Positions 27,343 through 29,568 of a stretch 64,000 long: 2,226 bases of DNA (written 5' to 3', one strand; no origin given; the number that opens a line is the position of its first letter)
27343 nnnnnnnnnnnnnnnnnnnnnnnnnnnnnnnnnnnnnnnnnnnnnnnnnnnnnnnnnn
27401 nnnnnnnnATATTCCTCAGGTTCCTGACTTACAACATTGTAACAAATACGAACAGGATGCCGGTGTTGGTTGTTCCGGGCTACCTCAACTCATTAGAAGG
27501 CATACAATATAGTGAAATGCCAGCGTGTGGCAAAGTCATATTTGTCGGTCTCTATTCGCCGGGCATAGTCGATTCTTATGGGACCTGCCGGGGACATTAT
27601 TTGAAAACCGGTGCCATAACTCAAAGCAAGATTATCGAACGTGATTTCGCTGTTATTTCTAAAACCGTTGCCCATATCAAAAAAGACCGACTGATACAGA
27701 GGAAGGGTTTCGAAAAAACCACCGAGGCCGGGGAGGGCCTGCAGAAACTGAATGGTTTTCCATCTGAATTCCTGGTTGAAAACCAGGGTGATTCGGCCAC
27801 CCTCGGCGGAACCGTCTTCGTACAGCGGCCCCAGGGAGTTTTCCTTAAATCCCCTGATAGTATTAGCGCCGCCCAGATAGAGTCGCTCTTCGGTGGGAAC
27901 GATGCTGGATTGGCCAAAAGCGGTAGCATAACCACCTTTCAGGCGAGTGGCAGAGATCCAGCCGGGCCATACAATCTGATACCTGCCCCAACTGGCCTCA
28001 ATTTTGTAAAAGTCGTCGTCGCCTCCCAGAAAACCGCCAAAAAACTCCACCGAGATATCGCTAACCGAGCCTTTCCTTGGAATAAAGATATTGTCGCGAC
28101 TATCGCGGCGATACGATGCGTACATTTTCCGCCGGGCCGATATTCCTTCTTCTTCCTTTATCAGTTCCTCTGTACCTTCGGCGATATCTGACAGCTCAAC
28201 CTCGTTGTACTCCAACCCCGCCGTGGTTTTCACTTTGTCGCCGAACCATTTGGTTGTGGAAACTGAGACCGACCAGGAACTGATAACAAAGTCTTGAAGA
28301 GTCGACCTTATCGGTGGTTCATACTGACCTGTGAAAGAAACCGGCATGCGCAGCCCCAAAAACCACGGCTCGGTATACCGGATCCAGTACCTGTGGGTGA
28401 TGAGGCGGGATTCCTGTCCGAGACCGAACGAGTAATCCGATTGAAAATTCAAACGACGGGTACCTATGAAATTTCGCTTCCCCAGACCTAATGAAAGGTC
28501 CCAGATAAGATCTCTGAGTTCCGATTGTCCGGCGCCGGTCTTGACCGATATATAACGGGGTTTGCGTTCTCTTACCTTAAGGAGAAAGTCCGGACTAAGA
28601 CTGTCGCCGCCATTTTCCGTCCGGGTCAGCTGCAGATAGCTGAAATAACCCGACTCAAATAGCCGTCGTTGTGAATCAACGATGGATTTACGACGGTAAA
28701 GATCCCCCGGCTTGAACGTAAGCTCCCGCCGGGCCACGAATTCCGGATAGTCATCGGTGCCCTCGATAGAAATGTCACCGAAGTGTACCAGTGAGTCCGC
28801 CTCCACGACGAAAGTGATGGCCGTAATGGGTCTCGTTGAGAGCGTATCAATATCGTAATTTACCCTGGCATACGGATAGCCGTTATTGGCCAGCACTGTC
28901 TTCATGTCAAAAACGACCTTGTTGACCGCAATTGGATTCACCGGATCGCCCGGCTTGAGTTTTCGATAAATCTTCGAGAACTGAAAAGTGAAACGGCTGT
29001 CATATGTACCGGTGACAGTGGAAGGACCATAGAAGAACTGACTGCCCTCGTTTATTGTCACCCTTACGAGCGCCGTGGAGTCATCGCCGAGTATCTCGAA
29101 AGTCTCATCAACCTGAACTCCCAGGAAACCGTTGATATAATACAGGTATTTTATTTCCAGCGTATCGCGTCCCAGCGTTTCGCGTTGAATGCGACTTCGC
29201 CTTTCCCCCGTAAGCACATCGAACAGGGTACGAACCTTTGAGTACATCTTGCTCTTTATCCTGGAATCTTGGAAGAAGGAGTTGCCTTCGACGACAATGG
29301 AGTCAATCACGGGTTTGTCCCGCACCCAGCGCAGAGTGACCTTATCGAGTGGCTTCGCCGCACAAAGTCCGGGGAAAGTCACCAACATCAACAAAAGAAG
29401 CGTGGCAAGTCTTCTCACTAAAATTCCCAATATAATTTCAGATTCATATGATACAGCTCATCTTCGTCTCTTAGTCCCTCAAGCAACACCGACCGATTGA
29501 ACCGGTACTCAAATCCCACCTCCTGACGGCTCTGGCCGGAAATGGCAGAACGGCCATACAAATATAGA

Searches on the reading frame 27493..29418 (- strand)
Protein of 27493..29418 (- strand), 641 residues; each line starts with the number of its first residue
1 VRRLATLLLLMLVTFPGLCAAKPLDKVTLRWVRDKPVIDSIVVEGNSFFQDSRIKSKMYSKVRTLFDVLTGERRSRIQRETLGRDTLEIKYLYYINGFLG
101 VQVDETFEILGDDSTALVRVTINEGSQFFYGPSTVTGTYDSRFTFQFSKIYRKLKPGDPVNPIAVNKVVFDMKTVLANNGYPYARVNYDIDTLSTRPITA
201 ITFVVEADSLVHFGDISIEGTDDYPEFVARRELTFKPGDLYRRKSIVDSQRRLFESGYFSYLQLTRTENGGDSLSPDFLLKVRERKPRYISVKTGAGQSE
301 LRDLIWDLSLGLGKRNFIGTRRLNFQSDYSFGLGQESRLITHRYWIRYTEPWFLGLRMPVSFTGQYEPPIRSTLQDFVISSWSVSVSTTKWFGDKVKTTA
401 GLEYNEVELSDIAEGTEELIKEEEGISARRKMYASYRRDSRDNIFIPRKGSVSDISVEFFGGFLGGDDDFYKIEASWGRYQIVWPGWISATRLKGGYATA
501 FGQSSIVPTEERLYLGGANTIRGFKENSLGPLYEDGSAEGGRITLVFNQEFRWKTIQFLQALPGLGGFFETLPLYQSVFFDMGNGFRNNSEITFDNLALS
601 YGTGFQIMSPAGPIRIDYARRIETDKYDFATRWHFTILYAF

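Call 79: search_protein_families(library=ncbifam, proteins=[window:27493-29418:-], max_evalue=0.00001)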
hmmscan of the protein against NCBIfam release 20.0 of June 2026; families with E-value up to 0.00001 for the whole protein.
window:27493-29418:- (641 aa): 5 families
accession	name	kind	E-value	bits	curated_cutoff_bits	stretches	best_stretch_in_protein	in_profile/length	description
TIGR03303.1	OM_YaeT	equivalog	2e-79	267.8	297.15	1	36-637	150-737/741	outer membrane protein assembly factor BamA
NF008287.0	PRK11067.1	subfamily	1.1e-27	96.8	1181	1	38-531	177-669/802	outer membrane protein assembly factor BamA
NF052279.1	lipo_TamL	exception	4.5e-19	68.4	400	1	470-632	561-726/747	translocation and assembly module lipoprotein TamL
NF047950.2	ATportTamA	equivalog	2.4e-18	66.1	625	1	435-637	383-565/569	autotransporter assembly complex protein TamA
NF047779.1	Omp85_fam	subfamily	7.2e-14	52.1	200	1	429-621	224-409/423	Omp85 family outer membrane protein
